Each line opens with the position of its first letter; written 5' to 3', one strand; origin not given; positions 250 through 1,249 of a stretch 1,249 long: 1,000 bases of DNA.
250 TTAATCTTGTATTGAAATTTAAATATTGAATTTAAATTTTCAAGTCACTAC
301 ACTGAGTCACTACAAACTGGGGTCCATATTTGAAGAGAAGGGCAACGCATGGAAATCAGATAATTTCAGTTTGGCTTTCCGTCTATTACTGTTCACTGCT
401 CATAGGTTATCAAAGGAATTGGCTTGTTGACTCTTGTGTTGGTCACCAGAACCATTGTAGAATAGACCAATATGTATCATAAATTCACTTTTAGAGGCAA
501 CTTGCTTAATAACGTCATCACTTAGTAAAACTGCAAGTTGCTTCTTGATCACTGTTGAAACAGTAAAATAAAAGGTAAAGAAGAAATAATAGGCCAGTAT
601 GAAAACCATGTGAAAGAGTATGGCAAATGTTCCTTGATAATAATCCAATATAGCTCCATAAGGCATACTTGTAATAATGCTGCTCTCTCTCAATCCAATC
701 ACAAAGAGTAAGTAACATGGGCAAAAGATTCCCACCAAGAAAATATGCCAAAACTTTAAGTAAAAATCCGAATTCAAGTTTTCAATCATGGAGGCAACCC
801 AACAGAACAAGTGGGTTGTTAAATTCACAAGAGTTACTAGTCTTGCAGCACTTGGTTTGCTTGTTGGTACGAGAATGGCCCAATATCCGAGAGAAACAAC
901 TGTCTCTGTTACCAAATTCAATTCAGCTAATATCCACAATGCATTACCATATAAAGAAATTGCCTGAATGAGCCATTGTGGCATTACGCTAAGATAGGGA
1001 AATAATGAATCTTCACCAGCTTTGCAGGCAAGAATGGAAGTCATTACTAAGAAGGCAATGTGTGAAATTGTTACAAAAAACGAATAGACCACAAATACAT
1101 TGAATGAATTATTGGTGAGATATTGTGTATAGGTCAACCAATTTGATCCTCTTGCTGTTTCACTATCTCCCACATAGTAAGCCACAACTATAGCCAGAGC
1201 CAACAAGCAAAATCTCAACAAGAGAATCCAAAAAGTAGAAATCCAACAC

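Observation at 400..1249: Aromatic-rich multi-pass membrane protein of unrecognised family, truncated at the window edge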

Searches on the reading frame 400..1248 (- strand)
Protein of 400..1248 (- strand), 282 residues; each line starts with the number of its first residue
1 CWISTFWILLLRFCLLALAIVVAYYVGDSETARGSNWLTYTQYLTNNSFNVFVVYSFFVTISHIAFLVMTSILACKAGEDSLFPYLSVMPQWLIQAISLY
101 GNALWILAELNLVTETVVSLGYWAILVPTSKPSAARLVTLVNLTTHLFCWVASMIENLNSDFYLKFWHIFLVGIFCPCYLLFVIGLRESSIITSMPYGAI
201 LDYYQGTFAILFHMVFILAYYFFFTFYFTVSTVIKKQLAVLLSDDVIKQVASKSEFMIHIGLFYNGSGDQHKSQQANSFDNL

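Call 5: search_protein_families(library=pfam, proteins=[window:400-1248:-], max_evalue=10)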
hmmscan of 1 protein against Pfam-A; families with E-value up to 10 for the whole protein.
window:400-1248:- (282 aa): 2 families
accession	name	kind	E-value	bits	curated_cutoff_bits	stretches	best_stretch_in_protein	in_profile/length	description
PF24535.1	DUF7598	-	0.023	15.3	27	1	36-122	23-109/135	Domain of unknown function (DUF7598)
PF03609.19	EII-Sor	-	0.025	14.4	26.3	1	42-104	122-185/233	PTS system sorbose-specific iic component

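Call 6: search_protein_families(library=ncbifam, proteins=[window:400-1248:-], max_evalue=10)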
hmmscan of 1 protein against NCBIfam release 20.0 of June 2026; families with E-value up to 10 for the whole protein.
window:400-1248:- (282 aa): 0 families

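Call 7: search_solved_structures(query=window:403-1248:-, max_evalue=10)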
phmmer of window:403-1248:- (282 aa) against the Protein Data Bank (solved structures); distinct sequences matched with E-value up to 10: 0.

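Call 8: find_homologous_proteins(query=window:403-1248:-, max_evalue=0.001)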
Query window:403-1248:- (282 aa): 4 proteins with E <= 0.001 among 763 candidates.
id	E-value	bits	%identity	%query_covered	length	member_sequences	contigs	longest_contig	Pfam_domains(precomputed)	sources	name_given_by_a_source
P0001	4.2e-136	471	100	76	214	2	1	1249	-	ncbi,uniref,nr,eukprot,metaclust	ncbi:predicted protein [Naegleria gruberi]|uniref:Predicted protein n=1 Tax=Naegleria gruberi TaxID=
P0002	1.9e-86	308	57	86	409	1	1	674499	-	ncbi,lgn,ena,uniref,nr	ncbi:hypothetical protein FDP41_003979 [Naegleria fowleri]|uniref:Uncharacterized protein n=1 Tax=Na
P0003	1.2e-66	244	59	68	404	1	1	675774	-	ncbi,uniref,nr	ncbi:hypothetical protein C9374_003542 [Naegleria lovaniensis]|uniref:Uncharacterized protein n=1 Ta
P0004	8.6e-30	123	54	43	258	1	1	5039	-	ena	-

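Call 12: search_protein_families(library=pfam, proteins=[P0002, P0003, P0004], max_evalue=10)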
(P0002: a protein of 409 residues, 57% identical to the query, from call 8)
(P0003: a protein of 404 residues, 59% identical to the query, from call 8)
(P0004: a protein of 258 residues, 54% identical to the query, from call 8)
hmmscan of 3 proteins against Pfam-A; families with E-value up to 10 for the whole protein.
P0002 (409 aa): 2 families
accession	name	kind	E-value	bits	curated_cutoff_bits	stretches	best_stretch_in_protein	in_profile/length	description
PF06024.17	Orf78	-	0.06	14.1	29.4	1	18-73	41-96/101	Orf78 (ac78)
PF05297.16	Herpes_LMP1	-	0.12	12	26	1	48-91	171-214/386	Herpesvirus latent membrane protein 1 (LMP1)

P0003 (404 aa): 3 families
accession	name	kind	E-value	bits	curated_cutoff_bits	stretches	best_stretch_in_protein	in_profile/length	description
PF06024.17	Orf78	-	0.0028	18.4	29.4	1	33-104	23-96/101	Orf78 (ac78)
PF15681.10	LAX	-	0.44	9.8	27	1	238-283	6-51/350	Lymphocyte activation family X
PF08690.15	GET2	-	1.2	9.1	25.5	1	192-296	180-282/309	GET complex subunit GET2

P0004 (258 aa): 3 families
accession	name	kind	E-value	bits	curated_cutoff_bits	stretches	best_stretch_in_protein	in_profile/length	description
PF06024.17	Orf78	-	0.0062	17.2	29.4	1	14-71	40-95/101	Orf78 (ac78)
PF14898.11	DUF4491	-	0.05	14.4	27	1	33-61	3-30/92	Domain of unknown function (DUF4491)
PF16020.10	Deltameth_res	-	0.72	10.1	27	1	18-46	12-40/52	Deltamethrin resistance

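Call 15: search_protein_representatives(protein=window:403-1248:-)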
Query: 282 residues. Proteins with E-value up to 0.001 (for the whole library): 12; up to 1e-10: 9; up to 1e-30: 4. The best 12 are listed.
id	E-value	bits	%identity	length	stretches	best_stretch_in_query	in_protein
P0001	1.3e-136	471.3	100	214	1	69-282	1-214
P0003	3.7e-67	243.5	59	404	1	1-192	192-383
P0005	2.6e-55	204.6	45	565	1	1-240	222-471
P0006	1.5e-32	129.9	52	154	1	126-251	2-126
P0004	2.7e-30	122.5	55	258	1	1-121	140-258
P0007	6.2e-29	118.1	48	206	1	122-240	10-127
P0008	5.8e-27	111.6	50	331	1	2-118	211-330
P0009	2.8e-26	109.4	39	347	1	39-238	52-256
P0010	1.4e-19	87.4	45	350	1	2-121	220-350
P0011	4.7e-10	56.1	28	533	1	15-233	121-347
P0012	3.3e-07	46.8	29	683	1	16-233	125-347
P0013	1.5e-04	38.1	32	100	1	160-242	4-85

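Call 21: find_homologous_proteins(query=A3, max_evalue=0.01)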
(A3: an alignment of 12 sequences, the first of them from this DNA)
Query A3 (12 sequences) (245 aa, profile of the alignment): 4 proteins with E <= 0.01 among 4361 candidates.
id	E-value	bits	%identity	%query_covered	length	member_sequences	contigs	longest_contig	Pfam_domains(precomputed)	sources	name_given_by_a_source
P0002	1.5e-98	347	57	99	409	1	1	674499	-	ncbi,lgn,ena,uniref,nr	ncbi:hypothetical protein FDP41_003979 [Naegleria fowleri]|uniref:Uncharacterized protein n=1 Tax=Na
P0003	1.6e-74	269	59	78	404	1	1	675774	-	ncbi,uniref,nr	ncbi:hypothetical protein C9374_003542 [Naegleria lovaniensis]|uniref:Uncharacterized protein n=1 Ta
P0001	1.4e-67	246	100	72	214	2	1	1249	-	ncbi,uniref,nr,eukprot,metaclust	ncbi:predicted protein [Naegleria gruberi]|uniref:Predicted protein n=1 Tax=Naegleria gruberi TaxID=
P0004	7.8e-39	152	54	49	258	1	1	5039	-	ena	-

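Call 22: search_solved_structures(query=A3, max_evalue=10, show_alignments=2)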
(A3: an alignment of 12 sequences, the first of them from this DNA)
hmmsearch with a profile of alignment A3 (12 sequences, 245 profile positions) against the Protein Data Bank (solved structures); distinct sequences matched with E-value up to 10: 0.

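Call 24: search_protein_families(library=pfam, alignment_id=A3, max_evalue=10)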
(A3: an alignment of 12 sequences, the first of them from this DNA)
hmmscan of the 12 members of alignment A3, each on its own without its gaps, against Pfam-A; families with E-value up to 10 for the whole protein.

A. member 1, seq(245 aa): 2 families
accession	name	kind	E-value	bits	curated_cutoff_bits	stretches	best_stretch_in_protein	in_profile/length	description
PF24535.1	DUF7598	-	0.017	15.7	27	1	36-122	23-109/135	Domain of unknown function (DUF7598)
PF03609.19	EII-Sor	-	0.019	14.8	26.3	1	42-105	122-186/233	PTS system sorbose-specific iic component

B. families by the number of members that match (of 12 scanned): 11 families
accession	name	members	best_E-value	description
PF04535.17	CASP_dom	2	0.00021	Casparian strip membrane protein domain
PF01529.25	DHHC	2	0.029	DHHC palmitoyltransferase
PF24535.1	DUF7598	1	0.017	Domain of unknown function (DUF7598)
PF03609.19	EII-Sor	1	0.019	PTS system sorbose-specific iic component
PF15065.11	NCU-G1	1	0.04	Lysosomal transcription factor, NCU-G1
PF09874.14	DUF2101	1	0.28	Predicted membrane protein (DUF2101)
PF05514.17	HR_lesion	1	0.58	HR-like lesion-inducing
PF16954.10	HRG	1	0.88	Haem-transporter, endosomal/lysosomal, haem-responsive gene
PF04528.19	Adeno_E4_34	1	1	Adenovirus early E4 34 kDa protein conserved region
PF11395.13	bCoV_NS7B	1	2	Betacoronavirus NS7B protein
PF24379.1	DUF7535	1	7.4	Family of unknown function (DUF7535)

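Call 26: find_encoding_contigs(protein=P0002, flank=6000, max_places=3)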
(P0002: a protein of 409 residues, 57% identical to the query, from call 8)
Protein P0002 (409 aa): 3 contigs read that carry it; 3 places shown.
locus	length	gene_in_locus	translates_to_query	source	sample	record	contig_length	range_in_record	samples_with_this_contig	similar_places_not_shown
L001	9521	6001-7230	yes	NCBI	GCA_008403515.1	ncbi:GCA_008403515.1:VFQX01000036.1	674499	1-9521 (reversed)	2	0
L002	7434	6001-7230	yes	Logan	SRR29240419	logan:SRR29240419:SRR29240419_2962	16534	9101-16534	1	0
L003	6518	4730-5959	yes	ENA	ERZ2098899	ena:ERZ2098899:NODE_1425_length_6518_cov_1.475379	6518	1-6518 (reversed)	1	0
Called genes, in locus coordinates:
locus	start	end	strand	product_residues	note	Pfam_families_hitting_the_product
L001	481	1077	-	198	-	-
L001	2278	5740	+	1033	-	PF00172:Zn_clus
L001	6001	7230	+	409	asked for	-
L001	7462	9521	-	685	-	?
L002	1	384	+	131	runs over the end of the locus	-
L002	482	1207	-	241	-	-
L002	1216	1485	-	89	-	-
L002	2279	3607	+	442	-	-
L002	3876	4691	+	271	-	-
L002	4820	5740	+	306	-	-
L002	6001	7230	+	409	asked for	-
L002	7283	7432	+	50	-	?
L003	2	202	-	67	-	?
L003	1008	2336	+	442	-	-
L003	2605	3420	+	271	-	-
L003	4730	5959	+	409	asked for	-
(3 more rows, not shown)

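Call 29: predict_structure(alignment_id=A3)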
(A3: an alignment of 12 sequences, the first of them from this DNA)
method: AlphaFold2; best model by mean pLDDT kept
length: 245 residues; sequences in the alignment: 12
mean_pLDDT: 74.0   pTM: 0.67
mean pLDDT of the five models: 74.0, 60.2, 59.6, 55.5, 53.3
residues with pLDDT >= 90: 12; 70-90: 140; 50-70: 89; < 50: 4
segments of 3 or more residues with pLDDT < 50: none
pLDDT, mean of each block of 10 residues (from residue 1): 78 82 71 58 59 85 90 84 83 90 80 74 67 63 71 77 64 67 73 66 66 74 78 77 67
secondary structure, 60 per line:
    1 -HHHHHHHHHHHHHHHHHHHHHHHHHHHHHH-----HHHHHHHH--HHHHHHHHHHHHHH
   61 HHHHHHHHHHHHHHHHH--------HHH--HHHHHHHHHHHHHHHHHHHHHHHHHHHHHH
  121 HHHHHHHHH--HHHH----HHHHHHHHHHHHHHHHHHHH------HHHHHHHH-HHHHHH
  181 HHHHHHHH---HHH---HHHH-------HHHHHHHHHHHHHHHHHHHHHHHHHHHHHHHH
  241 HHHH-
elements in order: H2-31 H37-44 H47-77 H91-129 H132-135 H140-159 H166-173 H175-188 H198-201 H209-244

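Call 41: fold_search(model_id=the predicted structure, library=pdb)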
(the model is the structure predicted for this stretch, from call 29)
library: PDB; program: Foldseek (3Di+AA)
matches with E <= 10: 83; with E <= 0.001: 0
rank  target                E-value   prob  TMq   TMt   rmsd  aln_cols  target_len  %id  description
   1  8rql_R                5.0e-01  0.41  0.25  0.23  17.9       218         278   12  TAS2R14 receptor bound to flufenamic acid and gustducin (released 2024-11-27)
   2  8xql_R                6.3e-01  0.38  0.27  0.24  19.3       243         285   11  Structure of human class T GPCR TAS2R14-miniGs/gust complex with Aristolochic acid A. (released 2024-07-10)
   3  8yky_R                8.4e-01  0.33  0.29  0.27  17.4       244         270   10  Structure of human class T GPCR TAS2R14-Ggustducin complex with agonist 28.1 (released 2024-07-10)
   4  8xqs_R                8.4e-01  0.21  0.25  0.23  17.3       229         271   11  Structure of human class T GPCR TAS2R14-DNGi complex with Flufenamic acid. (released 2024-07-10)
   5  8vy7_R                8.8e-01  0.25  0.26  0.24  18.3       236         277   12  CryoEM structure of Gi-coupled TAS2R14 with cholesterol and an intracellular tastant (released 2024-04-03)
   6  8xqn_R                9.7e-01  0.38  0.30  0.27  18.8       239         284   10  Structure of human class T GPCR TAS2R14-DNGi complex with Aristolochic acid A. (released 2024-07-10)
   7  8vy9_R                1.3e+00  0.23  0.26  0.24  19.3       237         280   11  CryoEM structure of Ggust-coupled TAS2R14 with cholesterol and an intracellular tastant (released 2024-04-03)
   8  8xqo_R                1.3e+00  0.28  0.28  0.25  18.1       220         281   11  Structure of human class T GPCR TAS2R14-Gi complex with Aristolochic acid A. (released 2024-07-10)
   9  5vju                  1.7e+00  0.57  0.34  0.40   7.1       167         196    8  De Novo Photosynthetic Reaction Center Protein Variant Equipped with His-Tyr H-bond, Heme B, and Cd(II) ions (released 2018-04-25)
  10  8xqr_R                1.9e+00  0.21  0.29  0.26  18.9       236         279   10  Structure 2 of human class T GPCR TAS2R14-miniGs/gust complex with Flufenamic acid. (released 2024-07-10)
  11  8d9p                  2.8e+00  0.25  0.31  0.36   7.5       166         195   11  De Novo Photosynthetic Reaction Center Protein Equipped with Heme B and Mn(II) cations (released 2022-09-28)
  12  8iuk_R                2.9e+00  0.12  0.30  0.26  18.4       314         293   12  Cryo-EM structure of the PGF2-alpha-bound human PTGFR-Gq complex (released 2023-07-12)
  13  8a6m_MODEL_1_A        3.5e+00  0.16  0.28  0.36   7.1       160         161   12  Phosphatidylserine-dependent synaptic vesicle membrane sculpting by synaptogyrin (released 2023-05-24)
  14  8xjk_R                3.5e+00  0.11  0.32  0.28  18.5       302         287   11  Cloprosetnol bound Prostaglandin F2-alpha receptor-Gq Protein Complex (released 2024-02-28)
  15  5vjs                  3.7e+00  0.44  0.39  0.46   6.7       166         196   16  De Novo Photosynthetic Reaction Center Protein Equipped with Heme B, a synthetic Zn porphyrin, and Zn(II) cations (released 2018-04-25)
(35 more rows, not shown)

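Call 48: find_related_loci(query=A4, collection=metagenome_contigs, flank=3000)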
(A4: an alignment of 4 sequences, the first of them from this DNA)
Query A4 (245 aa) in metagenome_contigs; peptide patterns used: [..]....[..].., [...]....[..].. (x = any residue, [..] = any of these).
600 stretches matched a pattern, but none encodes a relative of the query by tblastn (E <= 1e-3).
